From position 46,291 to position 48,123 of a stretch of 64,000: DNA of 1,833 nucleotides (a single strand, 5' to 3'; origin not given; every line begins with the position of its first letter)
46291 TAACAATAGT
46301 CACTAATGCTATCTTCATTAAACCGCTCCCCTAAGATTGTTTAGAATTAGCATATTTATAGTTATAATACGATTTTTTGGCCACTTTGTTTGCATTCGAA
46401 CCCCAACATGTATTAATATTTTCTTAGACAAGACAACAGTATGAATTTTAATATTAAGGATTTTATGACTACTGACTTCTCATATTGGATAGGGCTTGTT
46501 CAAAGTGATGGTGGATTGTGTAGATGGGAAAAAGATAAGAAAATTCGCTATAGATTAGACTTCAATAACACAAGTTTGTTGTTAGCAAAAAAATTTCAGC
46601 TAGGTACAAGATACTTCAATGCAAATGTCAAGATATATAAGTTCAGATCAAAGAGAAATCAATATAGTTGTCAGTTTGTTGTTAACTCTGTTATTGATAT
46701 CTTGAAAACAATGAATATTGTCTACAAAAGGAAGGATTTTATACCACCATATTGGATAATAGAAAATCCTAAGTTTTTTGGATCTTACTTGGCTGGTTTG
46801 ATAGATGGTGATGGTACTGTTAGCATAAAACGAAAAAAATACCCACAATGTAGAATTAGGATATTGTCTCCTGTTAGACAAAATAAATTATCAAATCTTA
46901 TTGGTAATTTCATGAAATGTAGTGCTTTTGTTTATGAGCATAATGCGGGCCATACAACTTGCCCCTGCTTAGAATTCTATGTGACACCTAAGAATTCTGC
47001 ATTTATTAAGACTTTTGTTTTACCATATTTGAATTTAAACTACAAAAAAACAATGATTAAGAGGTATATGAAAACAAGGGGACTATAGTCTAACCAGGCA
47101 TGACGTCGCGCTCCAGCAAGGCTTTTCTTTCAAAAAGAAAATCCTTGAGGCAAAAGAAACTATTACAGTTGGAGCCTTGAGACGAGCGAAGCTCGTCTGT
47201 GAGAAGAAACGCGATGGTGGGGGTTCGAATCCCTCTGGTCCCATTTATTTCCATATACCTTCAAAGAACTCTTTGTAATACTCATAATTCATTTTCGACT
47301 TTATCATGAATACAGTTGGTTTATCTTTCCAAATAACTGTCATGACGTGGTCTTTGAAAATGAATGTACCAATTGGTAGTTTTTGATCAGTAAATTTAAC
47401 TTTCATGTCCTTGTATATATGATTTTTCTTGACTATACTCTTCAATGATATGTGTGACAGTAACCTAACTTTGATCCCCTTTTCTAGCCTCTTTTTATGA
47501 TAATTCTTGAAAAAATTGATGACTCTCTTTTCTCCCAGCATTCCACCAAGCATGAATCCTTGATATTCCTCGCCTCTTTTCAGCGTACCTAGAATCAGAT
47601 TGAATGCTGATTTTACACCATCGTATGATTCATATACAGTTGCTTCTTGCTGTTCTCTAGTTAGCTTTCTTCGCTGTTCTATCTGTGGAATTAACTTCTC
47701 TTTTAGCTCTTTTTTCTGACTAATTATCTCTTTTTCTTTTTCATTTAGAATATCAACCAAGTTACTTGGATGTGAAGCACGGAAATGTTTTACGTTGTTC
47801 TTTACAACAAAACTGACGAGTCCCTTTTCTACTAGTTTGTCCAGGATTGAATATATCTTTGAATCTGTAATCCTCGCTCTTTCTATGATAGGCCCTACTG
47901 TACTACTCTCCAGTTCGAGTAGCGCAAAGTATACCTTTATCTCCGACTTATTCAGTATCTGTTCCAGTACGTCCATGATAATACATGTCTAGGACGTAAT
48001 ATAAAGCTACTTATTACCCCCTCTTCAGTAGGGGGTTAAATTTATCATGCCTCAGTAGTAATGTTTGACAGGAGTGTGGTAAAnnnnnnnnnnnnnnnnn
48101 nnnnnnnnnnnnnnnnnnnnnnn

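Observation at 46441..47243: Free-standing double-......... homing endonuclease whose 3' end overlaps the 5' end of an intron-containing tRNA-Trp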

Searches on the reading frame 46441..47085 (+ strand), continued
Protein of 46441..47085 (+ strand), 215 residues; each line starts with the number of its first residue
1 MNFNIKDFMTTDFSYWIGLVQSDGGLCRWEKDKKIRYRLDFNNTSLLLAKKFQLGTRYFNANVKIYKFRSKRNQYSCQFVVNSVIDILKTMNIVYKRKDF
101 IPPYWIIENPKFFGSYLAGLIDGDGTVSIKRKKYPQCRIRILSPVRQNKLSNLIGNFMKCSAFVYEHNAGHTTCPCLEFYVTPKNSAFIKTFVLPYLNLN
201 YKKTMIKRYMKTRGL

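Call 45: fold_search(model_id=the predicted structure, library=pdb)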
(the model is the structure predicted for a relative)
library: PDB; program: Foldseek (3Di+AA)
matches with E <= 10: 1161; with E <= 0.001: 120
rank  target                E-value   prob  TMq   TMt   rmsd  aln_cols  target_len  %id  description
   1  1mow_A                1.7e-09  1.00  0.59  0.52   5.4       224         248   17  E-DreI (released 2002-11-29)
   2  1dq3                  2.0e-09  1.00  0.65  0.33   3.8       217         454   18  CRYSTAL STRUCTURE OF AN ARCHAEAL INTEIN-ENCODED HOMING ENDONUCLEASE PI-PFUI (released 2000-07-05)
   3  2ab5_B                2.6e-09  1.00  0.61  0.53   5.5       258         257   17  bI3 LAGLIDADG Maturase (released 2005-08-30)
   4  3uvf_A                3.9e-09  1.00  0.60  0.52   7.3       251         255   19  Expanding LAGALIDADG endonuclease scaffold diversity by rapidly surveying evolutionary sequence space (released 2012-02-29)
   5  3eh8_A                4.1e-09  1.00  0.59  0.52   5.4       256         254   18  Crystal structure of Y2 I-AniI variant (F13Y/S111Y)/DNA complex with calcium (released 2009-01-13)
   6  2ab5_A                4.1e-09  1.00  0.59  0.51   5.7       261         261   18  bI3 LAGLIDADG Maturase (released 2005-08-30)
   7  5v0q_A                6.5e-09  1.00  0.56  0.44   5.6       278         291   13  Original engineered variant of I-OnuI meganuclease targeting the HIV integrase gene; harbors 49 point mutations relati (released 2017-09-27)
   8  2vs7_D                7.8e-09  1.00  0.60  0.66   4.6       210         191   17  The crystal structure of I-DmoI in complex with DNA and Ca (released 2008-11-11)
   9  2vs7_G                1.3e-08  1.00  0.60  0.71   3.4       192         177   17  The crystal structure of I-DmoI in complex with DNA and Ca (released 2008-11-11)
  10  4ut0_K                1.4e-08  1.00  0.59  0.69   3.9       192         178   18  THE CRYSTAL STRUCTURE OF I-DMOI IN COMPLEX WITH ITS TARGET DNA AT 10 DAYS INCUBATION IN 5MM MN (STATE 7) (released 2014-12-17)
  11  1mow_G                1.5e-08  1.00  0.64  0.60   3.8       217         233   18  E-DreI (released 2002-11-29)
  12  9xy5_A                1.5e-08  1.00  0.56  0.44   5.5       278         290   14  One of a series of engineered variants of I-OnuI meganuclease targeting altered DNA target sequence (released 2025-09-10)
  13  5o6i_F                1.6e-08  1.00  0.59  0.69   4.2       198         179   18  Structures and dynamics of mesophilic variants from the homing endonuclease I-DmoI (released 2017-12-06)
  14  5a0w_D                1.6e-08  1.00  0.61  0.67   4.6       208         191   15  THE CRYSTAL STRUCTURE OF I-DMOI E117A IN COMPLEX WITH ITS TARGET DNA AND IN THE PRESENCE OF 2MM MN (released 2016-05-11)
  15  5t2h_A                1.7e-08  1.00  0.53  0.41   5.5       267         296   13  Engineered variant of I-OnuI meganuclease targeting the Human TCRa gene; harbors 43 point mutations relative to wild-t (released 2017-05-03)
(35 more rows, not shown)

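Call 57: search_protein_families(library=ncbifam, proteins=[window:46441-47085:+], max_evalue=0.01)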
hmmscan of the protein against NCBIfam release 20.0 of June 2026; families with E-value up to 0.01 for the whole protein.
window:46441-47085:+ (215 aa): 1 family
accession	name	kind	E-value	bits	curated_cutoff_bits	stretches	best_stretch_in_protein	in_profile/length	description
TIGR03159.1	cas_Csc1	equivalog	0.0027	17.1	41.4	0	62-118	156-210/225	type I-D CRISPR-associated protein Cas5/Csc1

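Call 63: search_protein_representatives(alignment_id=A1)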
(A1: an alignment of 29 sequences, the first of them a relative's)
Query: 29 sequences, 223 profile positions. Proteins with E-value up to 0.001 (for the whole library): 4294; up to 1e-10: 209; up to 1e-30: 127. The best 150 are listed.
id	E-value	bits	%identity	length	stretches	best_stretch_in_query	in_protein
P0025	1.0e-79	283.8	-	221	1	4-220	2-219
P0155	2.4e-78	279.3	-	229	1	4-222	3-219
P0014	4.5e-78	278.4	-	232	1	3-222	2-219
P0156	4.5e-78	278.4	-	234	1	2-222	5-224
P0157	1.3e-77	276.9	-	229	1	8-221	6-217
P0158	8.9e-76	270.9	-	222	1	2-220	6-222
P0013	2.2e-75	269.6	-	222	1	3-221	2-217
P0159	3.6e-75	268.9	-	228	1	4-222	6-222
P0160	7.2e-74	264.7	-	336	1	3-221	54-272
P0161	1.2e-73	263.9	-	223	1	4-220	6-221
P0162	2.2e-73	263.1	-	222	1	5-222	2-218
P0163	3.0e-73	262.7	-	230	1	2-221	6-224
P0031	3.9e-73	262.3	-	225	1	5-222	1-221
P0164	1.7e-72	260.2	-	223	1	1-221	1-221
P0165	2.2e-72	259.8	-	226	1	3-221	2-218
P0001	3.9e-69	249.2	-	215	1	4-220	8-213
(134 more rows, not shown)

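Call 69: find_homologous_proteins(query=L012:5139-5549:+, max_evalue=1e-20)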
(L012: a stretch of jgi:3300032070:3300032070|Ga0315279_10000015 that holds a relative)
Query L012:5139-5549:+ (137 aa): 787 proteins with E <= 1e-20 among 833 candidates; the best 120 are listed.
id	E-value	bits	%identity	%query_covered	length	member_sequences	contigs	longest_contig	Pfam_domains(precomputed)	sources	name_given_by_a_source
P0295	8.1e-82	290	100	100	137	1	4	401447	PF01090.26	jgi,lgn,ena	jgi:small subunit ribosomal protein S19e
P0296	1.2e-68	247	84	100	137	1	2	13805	PF01090.26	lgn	-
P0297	1.4e-68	247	83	100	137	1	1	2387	PF01090.26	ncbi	-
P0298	2.8e-67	243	82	100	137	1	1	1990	PF01090.26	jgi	-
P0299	4.0e-67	242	81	100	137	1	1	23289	PF01090.26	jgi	jgi:small subunit ribosomal protein S19e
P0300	1.3e-66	241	80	100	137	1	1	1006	PF01090.26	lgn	-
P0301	2.0e-66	240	80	100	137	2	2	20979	PF01090.26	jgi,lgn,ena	-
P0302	2.9e-66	239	79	100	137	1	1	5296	PF01090.26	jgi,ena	-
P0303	2.5e-65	236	79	100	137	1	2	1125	PF01090.26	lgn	-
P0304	3.3e-65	236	78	100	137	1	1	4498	PF01090.26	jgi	jgi:small subunit ribosomal protein S19e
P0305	1.8e-64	234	75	100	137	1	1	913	PF01090.26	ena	-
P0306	5.3e-64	232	75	100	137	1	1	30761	PF01090.26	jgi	jgi:small subunit ribosomal protein S19e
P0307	9.4e-64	231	77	100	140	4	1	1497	PF01090.26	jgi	jgi:small subunit ribosomal protein S19e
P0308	1.9e-63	230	78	100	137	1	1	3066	PF01090.26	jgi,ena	-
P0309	6.8e-63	228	74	100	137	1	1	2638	PF01090.26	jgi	jgi:small subunit ribosomal protein S19e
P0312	2.7e-61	223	77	100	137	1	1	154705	PF01090.26,PF14947.13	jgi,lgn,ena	-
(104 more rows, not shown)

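Call 70: find_encoding_contigs(protein=P0296, flank=5000, max_places=2)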
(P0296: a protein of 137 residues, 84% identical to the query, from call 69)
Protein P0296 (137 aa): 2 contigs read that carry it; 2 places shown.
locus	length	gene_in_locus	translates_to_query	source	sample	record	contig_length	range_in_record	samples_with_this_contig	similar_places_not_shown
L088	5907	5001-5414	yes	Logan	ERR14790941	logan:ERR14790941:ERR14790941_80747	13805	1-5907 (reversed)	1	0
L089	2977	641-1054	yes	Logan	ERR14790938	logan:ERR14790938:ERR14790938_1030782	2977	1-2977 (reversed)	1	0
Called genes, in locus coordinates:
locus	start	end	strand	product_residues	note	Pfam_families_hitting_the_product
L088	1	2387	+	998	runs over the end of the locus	PF00133:tRNA-synt_1, PF09334:tRNA-synt_1g (weak), PF08264:Anticodon_1, PF19302:DUF5915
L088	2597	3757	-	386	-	PF01970:TctA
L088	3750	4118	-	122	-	PF01336:tRNA_anti-codon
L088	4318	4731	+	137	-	PF04032:Rpr2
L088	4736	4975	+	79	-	-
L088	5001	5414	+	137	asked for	PF01090:Ribosomal_S19e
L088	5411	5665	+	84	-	PF01984:dsDNA_bind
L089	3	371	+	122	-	?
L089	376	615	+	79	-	-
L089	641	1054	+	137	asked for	PF01090:Ribosomal_S19e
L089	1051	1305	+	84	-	PF01984:dsDNA_bind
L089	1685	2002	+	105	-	PF01920:Prefoldin_2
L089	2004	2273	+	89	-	PF03685:UPF0147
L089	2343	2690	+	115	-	PF04472:SepF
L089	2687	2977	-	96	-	?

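Call 71: find_encoding_contigs(protein=P0312, flank=5000, max_places=2)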
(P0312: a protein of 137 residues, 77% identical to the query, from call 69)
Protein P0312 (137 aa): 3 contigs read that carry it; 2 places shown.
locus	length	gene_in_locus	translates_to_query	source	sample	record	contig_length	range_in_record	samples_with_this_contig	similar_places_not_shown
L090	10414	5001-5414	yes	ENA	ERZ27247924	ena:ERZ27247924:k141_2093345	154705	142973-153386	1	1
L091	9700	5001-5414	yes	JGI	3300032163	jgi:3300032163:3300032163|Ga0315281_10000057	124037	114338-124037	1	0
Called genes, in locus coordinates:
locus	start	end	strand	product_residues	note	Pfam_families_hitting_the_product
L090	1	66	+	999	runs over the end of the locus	PF00133:tRNA-synt_1, PF09334:tRNA-synt_1g (weak), PF08264:Anticodon_1, PF19302:DUF5915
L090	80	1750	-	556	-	PF00108:Thiolase_N (weak)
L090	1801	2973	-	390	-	PF01970:TctA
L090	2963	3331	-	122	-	PF13742:tRNA_anti_2 (weak), PF01336:tRNA_anti-codon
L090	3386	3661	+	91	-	-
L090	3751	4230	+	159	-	PF08241:Methyltransf_11, PF13649:Methyltransf_25 (weak)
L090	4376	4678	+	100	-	PF04032:Rpr2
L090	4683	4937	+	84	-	-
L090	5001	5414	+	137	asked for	PF01090:Ribosomal_S19e, PF14947:HTH_45 (weak)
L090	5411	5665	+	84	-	PF01984:dsDNA_bind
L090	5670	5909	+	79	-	PF01780:Ribosomal_L37ae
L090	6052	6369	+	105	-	PF01920:Prefoldin_2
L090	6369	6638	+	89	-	PF03685:UPF0147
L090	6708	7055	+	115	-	PF04472:SepF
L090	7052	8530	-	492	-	PF28494:GlyRS_ins_1 (faint), PF00587:tRNA-synt_2b, PF03129:HGTP_anticodon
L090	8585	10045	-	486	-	-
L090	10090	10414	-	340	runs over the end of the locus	PF00752:XPG_N, PF00867:XPG_I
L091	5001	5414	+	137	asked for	PF01090:Ribosomal_S19e, PF14947:HTH_45 (weak)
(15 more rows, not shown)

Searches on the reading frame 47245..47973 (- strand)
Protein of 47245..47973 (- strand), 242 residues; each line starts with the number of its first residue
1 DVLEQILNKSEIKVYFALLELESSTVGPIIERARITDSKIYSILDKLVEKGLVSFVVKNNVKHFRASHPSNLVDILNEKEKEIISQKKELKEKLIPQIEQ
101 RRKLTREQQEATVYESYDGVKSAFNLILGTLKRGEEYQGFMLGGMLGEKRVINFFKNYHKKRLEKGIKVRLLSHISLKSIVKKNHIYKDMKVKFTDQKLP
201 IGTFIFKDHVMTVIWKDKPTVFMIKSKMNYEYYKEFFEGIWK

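Call 25: list_cluster_members(proteins=[P0001, window:47245-47973:-, window:44876-46315:-])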
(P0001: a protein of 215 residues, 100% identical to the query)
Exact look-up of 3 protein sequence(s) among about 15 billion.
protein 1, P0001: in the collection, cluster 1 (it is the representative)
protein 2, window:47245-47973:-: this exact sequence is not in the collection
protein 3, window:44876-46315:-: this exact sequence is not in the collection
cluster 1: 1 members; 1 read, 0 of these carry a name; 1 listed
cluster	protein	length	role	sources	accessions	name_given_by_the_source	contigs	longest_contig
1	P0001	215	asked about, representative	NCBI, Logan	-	-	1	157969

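Call 30: search_protein_families(library=pfam, proteins=[window:47245-47973:-], max_evalue=0.00001)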
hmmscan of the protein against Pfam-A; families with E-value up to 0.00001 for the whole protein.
window:47245-47973:- (242 aa): 1 family
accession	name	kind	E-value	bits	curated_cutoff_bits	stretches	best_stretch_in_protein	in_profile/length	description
PF01978.25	TrmB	-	9e-13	48.3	25.6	1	7-69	6-67/68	Sugar-specific transcriptional regulator TrmB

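Call 57: search_protein_families(library=ncbifam, proteins=[window:47245-47973:-], max_evalue=0.01)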
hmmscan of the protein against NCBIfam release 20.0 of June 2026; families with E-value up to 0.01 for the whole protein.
window:47245-47973:- (242 aa): 3 families
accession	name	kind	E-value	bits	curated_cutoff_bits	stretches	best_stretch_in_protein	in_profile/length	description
NF047390.1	TransRegTrmBL1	equivalog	0.00045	19.3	650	1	7-93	15-97/341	HTH-type sugar sensing transcriptional regulator TrmBL1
NF040939.2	trans_reg_lrs14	equivalog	0.00047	20.2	90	1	7-61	19-74/103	Lrs14 family HTH-type transcriptional regulator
NF053606.1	Sta1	subfamily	0.00048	20.2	80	1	7-55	18-66/100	Sta1 family transcriptional regulator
